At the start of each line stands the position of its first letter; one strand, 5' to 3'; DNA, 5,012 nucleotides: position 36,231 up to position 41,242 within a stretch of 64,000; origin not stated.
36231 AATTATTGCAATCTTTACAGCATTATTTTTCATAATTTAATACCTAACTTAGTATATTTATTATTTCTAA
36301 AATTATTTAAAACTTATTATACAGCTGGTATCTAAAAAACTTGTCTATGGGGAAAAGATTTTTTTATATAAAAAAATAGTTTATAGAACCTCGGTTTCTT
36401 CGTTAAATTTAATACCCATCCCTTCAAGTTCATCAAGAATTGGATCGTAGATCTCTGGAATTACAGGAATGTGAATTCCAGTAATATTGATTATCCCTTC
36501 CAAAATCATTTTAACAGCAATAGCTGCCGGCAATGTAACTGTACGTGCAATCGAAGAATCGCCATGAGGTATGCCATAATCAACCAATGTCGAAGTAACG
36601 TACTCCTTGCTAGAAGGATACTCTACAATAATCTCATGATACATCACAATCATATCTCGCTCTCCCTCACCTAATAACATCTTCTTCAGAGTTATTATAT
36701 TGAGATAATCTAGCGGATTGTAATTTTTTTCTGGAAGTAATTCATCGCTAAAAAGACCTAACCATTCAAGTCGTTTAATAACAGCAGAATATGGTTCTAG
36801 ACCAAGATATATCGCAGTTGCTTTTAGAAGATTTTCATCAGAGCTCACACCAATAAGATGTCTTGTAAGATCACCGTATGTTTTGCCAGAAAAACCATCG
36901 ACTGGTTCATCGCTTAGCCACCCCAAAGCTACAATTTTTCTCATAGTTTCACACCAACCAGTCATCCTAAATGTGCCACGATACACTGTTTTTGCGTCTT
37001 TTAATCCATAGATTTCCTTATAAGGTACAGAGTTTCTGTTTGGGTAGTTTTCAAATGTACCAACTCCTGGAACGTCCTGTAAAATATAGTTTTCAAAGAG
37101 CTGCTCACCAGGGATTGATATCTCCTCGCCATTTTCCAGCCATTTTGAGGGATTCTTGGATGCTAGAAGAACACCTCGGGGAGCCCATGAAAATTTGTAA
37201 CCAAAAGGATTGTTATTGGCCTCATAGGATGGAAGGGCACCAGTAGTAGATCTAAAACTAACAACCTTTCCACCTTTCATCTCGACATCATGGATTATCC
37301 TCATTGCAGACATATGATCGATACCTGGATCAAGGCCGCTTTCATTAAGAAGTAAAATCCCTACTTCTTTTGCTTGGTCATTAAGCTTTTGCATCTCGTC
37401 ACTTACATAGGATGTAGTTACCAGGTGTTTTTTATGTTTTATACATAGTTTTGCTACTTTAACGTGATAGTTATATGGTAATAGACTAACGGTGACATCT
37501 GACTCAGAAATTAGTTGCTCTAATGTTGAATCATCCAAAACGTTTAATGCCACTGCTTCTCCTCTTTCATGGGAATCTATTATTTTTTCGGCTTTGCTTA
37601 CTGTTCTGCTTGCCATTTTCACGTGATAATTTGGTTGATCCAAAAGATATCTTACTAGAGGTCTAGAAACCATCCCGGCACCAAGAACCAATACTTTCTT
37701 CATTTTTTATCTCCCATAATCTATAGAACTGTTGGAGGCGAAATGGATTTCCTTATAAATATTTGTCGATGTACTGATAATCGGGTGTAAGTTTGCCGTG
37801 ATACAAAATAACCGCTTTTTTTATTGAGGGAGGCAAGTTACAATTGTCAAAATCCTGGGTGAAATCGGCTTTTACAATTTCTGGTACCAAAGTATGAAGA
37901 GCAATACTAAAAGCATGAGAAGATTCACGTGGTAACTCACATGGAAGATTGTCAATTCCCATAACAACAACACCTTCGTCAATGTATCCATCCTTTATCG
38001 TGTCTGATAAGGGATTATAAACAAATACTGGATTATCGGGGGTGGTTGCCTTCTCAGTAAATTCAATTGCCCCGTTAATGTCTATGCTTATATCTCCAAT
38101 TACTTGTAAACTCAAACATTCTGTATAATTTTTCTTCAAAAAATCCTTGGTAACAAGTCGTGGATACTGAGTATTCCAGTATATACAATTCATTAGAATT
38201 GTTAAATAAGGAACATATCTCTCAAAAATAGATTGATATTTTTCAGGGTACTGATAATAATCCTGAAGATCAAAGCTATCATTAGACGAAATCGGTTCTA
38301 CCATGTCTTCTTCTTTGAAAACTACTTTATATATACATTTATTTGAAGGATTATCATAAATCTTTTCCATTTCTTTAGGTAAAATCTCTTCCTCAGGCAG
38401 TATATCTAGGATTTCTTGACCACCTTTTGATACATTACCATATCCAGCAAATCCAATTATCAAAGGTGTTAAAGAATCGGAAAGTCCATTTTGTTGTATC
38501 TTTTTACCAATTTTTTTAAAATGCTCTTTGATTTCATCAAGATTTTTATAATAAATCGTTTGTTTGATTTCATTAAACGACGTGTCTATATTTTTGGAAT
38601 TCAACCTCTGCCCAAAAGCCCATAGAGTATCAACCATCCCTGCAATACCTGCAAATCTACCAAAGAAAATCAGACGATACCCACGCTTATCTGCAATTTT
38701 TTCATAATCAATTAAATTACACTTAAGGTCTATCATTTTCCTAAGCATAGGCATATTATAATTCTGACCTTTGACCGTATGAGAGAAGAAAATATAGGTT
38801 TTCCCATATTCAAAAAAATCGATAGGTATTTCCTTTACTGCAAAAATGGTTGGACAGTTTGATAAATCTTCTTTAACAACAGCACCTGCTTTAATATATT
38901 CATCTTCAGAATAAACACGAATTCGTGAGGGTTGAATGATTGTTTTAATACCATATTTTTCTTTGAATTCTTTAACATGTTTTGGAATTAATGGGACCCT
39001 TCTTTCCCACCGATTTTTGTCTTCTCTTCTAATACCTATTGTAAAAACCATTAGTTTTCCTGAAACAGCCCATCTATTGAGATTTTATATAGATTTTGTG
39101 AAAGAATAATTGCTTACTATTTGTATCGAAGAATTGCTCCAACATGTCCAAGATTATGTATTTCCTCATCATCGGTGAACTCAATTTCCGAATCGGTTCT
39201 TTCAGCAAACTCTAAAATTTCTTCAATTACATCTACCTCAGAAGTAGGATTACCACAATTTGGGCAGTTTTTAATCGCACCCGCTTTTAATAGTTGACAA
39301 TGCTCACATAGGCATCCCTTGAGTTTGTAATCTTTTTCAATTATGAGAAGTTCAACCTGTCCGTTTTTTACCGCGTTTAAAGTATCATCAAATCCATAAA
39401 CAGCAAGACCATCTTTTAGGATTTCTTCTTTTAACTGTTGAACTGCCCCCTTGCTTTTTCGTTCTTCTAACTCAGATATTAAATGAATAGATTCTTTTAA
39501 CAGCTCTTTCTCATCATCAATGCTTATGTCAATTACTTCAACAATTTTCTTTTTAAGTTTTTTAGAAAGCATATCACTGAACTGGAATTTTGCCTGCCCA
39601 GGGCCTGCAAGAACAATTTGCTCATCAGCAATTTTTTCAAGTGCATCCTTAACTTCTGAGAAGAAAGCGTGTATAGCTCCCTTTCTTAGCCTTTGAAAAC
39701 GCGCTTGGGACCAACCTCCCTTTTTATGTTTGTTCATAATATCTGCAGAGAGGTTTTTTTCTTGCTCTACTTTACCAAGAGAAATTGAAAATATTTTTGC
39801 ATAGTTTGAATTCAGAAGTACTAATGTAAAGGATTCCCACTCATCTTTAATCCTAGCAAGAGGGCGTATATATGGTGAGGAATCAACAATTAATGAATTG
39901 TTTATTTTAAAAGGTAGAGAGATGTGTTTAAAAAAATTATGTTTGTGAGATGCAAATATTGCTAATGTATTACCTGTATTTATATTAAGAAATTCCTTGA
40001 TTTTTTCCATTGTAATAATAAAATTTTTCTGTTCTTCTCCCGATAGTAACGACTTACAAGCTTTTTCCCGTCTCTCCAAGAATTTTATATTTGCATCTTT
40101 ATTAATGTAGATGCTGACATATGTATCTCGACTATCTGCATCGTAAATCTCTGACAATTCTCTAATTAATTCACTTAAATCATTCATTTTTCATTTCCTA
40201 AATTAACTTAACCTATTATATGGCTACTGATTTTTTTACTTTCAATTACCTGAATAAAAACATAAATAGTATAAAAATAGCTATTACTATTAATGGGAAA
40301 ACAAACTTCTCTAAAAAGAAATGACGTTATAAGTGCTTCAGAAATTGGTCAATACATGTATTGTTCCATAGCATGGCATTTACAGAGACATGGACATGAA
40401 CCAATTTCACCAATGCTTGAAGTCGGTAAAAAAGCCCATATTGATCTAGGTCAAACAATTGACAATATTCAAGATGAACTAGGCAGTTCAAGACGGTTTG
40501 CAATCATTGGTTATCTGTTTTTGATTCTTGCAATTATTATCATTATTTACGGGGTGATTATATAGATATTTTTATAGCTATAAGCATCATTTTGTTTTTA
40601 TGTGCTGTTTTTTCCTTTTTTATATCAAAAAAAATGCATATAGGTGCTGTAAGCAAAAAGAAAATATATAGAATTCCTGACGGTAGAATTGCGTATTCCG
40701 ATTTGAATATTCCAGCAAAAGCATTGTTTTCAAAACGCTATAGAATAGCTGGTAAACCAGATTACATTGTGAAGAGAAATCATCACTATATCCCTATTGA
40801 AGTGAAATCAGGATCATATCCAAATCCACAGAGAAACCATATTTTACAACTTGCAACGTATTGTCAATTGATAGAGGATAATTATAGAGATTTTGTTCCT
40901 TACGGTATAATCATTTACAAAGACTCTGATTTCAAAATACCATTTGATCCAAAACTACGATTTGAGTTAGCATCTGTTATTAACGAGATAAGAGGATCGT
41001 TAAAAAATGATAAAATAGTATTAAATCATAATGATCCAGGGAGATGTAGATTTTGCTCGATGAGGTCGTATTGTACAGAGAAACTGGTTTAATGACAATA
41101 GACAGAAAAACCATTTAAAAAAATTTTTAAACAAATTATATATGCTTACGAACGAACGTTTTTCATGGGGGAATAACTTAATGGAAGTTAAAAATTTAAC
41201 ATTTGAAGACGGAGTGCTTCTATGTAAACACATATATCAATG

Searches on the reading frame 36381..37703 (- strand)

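Call 15: search_protein_families(library=pfam, proteins=[window:36381-37703:-])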
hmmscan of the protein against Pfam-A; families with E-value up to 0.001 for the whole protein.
window:36381-37703:- (440 aa): 5 families
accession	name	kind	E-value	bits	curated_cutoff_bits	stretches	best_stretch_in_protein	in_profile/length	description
PF16653.10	Sacchrp_dh_C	-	3.7e-76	257.2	31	1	123-431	1-265/265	Saccharopine dehydrogenase C-terminal domain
PF03435.24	Sacchrp_dh_NADP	-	1.8e-24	87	25.1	1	4-117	1-127/129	Saccharopine dehydrogenase NADP binding domain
PF01488.26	Shikimate_DH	-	3e-07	31.1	24.3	1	2-73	13-81/138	Shikimate / quinate 5-dehydrogenase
PF01113.26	DapB_N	-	5.3e-06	27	25.6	1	3-118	2-120/124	Dihydrodipicolinate reductase, N-terminus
PF13460.12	NAD_binding_10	-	7.7e-05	23.1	27.2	1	9-81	3-69/184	NAD(P)H-binding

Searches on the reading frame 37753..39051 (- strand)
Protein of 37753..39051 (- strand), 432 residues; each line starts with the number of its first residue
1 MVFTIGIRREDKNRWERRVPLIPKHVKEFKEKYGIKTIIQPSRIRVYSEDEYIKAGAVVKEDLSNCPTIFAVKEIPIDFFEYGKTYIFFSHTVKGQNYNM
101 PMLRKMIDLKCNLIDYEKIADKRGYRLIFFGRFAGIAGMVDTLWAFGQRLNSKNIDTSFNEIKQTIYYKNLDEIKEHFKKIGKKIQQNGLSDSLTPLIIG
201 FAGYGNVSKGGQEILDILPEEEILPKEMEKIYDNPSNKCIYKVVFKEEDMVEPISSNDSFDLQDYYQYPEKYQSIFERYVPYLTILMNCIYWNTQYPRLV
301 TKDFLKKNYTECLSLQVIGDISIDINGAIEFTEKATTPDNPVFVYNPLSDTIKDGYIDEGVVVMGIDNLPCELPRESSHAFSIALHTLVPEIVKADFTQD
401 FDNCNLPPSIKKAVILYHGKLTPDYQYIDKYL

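Call 15: search_protein_families(library=pfam, proteins=[window:37753-39051:-])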
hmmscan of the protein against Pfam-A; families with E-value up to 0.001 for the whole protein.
window:37753-39051:- (432 aa): 2 families
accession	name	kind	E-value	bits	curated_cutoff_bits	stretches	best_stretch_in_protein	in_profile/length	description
PF05222.21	AlaDh_PNT_N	-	1e-20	74.8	30.4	1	6-137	1-136/136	Alanine dehydrogenase/PNT, N-terminal domain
PF01262.27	AlaDh_PNT_C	-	9.1e-09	35.5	23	1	295-422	106-212/214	Alanine dehydrogenase/PNT, C-terminal domain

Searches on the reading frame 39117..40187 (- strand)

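Call 15: search_protein_families(library=pfam, proteins=[window:39117-40187:-])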
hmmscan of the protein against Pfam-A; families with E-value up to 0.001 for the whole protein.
window:39117-40187:- (356 aa): 5 families
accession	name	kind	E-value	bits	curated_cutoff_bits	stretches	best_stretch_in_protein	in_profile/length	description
PF18854.6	baeRF_family10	-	1e-18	68.5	27.1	1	105-230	1-134/143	Bacterial archaeo-eukaryotic release factor family 10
PF03464.20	eRF1_2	-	4.3e-16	59.9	27.1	1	120-236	2-126/133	eRF1 domain 2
PF18859.6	acVLRF1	-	5.2e-12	46.5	27.1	1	137-221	20-109/130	Actinobacteria/chloroflexi VLRF1 release factor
PF03465.20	eRF1_3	-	6.6e-09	36.7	25.8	1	245-356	4-105/106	eRF1 domain 3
PF18844.6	baeRF_family2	-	0.00037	21.1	26.9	1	150-255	34-146/149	Bacterial archaeo-eukaryotic release factor family 2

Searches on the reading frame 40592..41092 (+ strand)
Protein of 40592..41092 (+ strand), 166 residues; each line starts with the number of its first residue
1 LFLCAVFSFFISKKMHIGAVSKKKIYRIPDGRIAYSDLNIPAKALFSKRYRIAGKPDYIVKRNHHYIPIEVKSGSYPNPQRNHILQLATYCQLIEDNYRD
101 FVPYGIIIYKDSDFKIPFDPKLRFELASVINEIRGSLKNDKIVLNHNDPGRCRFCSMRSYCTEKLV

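Call 15: search_protein_families(library=pfam, proteins=[window:40592-41092:+])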
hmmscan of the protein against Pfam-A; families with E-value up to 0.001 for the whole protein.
window:40592-41092:+ (166 aa): 2 families
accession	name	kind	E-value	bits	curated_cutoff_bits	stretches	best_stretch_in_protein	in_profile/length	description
PF01930.23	Cas_Cas4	-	8.7e-09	36.1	22.7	1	53-162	53-159/160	Domain of unknown function DUF83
PF12705.13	PDDEXK_1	-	2e-07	31.6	22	1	47-161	120-246/247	PD-(D/E)XK nuclease superfamily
